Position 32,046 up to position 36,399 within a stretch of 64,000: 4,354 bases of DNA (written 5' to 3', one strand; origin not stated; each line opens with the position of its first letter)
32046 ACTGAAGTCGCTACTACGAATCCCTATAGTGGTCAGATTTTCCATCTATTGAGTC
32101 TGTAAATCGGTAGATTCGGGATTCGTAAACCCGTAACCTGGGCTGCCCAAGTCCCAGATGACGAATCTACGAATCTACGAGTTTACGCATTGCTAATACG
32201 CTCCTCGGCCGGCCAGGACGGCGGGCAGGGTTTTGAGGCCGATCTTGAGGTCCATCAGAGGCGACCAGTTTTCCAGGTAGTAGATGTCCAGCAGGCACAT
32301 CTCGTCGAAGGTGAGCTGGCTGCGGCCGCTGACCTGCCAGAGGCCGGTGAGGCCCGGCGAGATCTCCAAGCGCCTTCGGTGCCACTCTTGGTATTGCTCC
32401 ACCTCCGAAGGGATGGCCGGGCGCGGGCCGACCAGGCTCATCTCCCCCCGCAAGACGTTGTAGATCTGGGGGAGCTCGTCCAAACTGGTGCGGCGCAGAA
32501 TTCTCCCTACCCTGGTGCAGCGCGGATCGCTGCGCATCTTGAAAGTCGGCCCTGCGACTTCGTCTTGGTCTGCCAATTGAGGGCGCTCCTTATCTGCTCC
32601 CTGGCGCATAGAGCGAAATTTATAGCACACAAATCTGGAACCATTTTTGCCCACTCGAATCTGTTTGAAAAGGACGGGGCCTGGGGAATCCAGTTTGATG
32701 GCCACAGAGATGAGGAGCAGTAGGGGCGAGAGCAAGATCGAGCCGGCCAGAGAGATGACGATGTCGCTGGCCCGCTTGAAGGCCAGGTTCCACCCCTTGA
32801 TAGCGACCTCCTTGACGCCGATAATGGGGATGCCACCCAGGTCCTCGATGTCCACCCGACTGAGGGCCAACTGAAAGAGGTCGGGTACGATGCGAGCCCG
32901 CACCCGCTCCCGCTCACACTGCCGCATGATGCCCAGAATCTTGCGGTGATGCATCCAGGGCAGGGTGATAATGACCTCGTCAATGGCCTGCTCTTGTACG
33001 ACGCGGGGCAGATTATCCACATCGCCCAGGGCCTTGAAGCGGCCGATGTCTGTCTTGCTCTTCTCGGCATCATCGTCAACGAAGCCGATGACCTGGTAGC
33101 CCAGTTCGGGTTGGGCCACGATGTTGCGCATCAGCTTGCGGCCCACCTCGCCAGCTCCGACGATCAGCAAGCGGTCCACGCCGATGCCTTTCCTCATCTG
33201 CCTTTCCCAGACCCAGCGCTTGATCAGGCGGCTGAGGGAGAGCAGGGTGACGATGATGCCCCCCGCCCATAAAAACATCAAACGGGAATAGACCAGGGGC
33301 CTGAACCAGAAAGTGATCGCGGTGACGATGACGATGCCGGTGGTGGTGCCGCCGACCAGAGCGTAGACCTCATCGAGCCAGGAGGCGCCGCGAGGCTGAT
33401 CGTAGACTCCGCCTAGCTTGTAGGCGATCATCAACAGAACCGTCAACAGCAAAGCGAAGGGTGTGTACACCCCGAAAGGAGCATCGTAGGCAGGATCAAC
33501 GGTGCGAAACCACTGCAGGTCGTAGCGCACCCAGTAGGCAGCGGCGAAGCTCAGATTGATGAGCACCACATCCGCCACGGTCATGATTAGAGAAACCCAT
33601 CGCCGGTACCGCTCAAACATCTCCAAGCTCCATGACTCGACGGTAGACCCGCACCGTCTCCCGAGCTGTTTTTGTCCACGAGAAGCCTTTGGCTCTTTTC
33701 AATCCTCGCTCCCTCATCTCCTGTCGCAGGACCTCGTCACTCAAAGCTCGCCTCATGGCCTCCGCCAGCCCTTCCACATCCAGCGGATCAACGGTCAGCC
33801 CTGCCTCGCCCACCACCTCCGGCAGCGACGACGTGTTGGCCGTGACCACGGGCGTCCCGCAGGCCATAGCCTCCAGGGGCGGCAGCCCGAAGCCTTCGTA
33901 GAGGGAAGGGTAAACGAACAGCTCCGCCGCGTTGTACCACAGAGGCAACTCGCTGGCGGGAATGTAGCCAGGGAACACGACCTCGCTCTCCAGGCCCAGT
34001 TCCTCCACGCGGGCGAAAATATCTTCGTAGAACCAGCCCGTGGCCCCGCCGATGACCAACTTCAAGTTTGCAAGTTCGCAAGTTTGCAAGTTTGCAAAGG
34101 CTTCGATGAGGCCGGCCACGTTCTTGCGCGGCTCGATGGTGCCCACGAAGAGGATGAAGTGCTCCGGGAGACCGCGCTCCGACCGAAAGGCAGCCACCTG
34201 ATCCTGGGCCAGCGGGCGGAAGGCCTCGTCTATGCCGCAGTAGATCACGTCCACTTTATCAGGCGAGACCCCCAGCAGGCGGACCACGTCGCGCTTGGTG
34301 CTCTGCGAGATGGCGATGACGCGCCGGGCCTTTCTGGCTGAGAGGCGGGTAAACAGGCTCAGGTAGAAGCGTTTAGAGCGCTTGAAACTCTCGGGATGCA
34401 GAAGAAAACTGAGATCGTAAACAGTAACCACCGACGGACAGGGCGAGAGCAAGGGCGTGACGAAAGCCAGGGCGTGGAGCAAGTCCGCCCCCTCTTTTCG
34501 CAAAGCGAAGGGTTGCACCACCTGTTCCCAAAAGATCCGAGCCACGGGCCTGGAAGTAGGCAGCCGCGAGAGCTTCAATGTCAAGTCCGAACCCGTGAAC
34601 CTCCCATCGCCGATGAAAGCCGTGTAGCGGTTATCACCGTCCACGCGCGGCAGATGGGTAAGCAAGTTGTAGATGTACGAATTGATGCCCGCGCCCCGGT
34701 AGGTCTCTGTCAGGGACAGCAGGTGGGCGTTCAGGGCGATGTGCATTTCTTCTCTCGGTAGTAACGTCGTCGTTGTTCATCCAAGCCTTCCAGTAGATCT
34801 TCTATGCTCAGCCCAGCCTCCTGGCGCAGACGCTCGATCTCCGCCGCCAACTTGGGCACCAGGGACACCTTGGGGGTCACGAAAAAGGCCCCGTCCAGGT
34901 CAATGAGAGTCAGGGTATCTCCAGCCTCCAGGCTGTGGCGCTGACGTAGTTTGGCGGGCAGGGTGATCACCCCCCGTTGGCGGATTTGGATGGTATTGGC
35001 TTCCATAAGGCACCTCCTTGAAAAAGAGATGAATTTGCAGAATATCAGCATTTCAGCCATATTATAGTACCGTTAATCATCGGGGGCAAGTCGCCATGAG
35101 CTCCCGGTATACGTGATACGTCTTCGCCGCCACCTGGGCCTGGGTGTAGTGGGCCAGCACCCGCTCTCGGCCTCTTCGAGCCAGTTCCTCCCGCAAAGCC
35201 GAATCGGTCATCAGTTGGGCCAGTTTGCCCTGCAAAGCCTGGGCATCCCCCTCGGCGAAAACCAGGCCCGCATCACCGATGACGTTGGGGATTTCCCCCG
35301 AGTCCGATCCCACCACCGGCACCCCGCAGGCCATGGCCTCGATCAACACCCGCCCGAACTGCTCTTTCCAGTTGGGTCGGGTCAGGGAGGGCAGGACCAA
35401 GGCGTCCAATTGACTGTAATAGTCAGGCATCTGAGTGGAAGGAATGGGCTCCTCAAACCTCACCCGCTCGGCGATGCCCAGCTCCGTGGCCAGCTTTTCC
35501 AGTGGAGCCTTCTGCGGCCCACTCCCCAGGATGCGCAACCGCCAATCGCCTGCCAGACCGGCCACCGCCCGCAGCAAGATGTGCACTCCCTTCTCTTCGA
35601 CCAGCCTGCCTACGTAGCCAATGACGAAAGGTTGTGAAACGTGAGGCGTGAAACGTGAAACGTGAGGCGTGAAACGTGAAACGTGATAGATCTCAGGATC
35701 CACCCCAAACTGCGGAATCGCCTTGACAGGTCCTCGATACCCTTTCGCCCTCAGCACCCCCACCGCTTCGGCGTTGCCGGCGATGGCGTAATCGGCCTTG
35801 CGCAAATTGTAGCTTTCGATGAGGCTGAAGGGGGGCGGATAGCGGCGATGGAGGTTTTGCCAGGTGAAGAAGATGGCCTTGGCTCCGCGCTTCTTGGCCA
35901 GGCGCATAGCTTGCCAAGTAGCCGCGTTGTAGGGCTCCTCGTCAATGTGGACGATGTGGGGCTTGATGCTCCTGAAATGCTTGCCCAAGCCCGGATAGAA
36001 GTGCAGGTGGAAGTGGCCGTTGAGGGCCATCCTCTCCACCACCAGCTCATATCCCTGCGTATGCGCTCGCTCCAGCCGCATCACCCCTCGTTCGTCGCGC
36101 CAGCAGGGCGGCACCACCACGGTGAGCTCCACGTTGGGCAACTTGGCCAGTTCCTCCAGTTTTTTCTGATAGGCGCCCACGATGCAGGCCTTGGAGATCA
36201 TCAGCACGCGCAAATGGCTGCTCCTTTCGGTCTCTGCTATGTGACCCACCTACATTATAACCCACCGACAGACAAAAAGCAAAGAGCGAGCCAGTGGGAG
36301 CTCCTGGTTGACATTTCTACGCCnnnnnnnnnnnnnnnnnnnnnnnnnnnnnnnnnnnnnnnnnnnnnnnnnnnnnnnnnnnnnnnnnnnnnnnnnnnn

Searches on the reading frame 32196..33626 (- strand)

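Call 34: search_protein_families(library=pfam, proteins=[window:32196-33626:-], max_evalue=0.00001)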
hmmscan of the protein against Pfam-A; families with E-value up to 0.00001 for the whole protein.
window:32196-33626:- (477 aa): 2 families
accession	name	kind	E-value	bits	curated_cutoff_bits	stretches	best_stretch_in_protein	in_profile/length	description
PF02397.22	Bac_transf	-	6.1e-67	225.1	27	1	284-471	1-178/179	Bacterial sugar transferase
PF13727.12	CoA_binding_3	-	1.7e-27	97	25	1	73-248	4-175/175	CoA-binding domain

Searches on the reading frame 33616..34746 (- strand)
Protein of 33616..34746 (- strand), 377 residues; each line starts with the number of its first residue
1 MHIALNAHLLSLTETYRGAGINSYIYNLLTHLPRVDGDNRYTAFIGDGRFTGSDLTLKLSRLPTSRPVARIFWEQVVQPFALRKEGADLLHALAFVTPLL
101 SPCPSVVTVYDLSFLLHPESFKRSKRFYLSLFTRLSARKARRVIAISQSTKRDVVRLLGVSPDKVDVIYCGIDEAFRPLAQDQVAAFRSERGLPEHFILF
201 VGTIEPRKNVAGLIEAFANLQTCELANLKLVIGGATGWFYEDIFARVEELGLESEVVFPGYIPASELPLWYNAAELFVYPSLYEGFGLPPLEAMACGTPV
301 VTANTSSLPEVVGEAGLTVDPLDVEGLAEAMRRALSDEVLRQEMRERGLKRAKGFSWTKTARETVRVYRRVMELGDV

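Call 34: search_protein_families(library=pfam, proteins=[window:33616-34746:-], max_evalue=0.00001)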
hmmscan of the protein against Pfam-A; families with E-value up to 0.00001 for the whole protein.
window:33616-34746:- (377 aa): 6 families
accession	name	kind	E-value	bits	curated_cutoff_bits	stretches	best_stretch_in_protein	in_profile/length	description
PF00534.26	Glycos_transf_1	-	8.1e-40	136.6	26.4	1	194-350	14-171/172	Glycosyl transferases group 1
PF13692.12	Glyco_trans_1_4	-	1.8e-33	116.3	27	1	197-337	3-142/142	Glycosyl transferases group 1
PF13439.12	Glyco_transf_4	-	3.5e-17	63.4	28.5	1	20-174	3-168/170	Glycosyltransferase Family 4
PF20706.3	GT4-conflict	-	1e-11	44.9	26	1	137-317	144-324/385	Family 4 Glycosyltransferase in conflict systems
PF13524.12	Glyco_trans_1_2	-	9.3e-10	39.1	25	1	226-362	13-140/144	Glycosyl transferase-like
PF13579.12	Glyco_trans_4_4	-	1.4e-09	38.9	29.7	1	81-171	67-158/158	Glycosyl transferase 4-like domain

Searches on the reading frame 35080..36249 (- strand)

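Call 34: search_protein_families(library=pfam, proteins=[window:35080-36249:-], max_evalue=0.00001)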
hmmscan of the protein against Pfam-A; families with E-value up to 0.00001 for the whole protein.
window:35080-36249:- (390 aa): 4 families
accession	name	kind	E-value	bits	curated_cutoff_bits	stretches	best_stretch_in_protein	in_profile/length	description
PF00534.26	Glycos_transf_1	-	4.3e-39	134.2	26.4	1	202-363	10-172/172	Glycosyl transferases group 1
PF13692.12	Glyco_trans_1_4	-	9.2e-34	117.2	27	1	208-349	2-142/142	Glycosyl transferases group 1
PF13524.12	Glyco_trans_1_2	-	1.7e-15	57.7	25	1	225-376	5-141/144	Glycosyl transferase-like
PF13579.12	Glyco_trans_4_4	-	9.6e-07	29.7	29.7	1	40-179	19-156/158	Glycosyl transferase 4-like domain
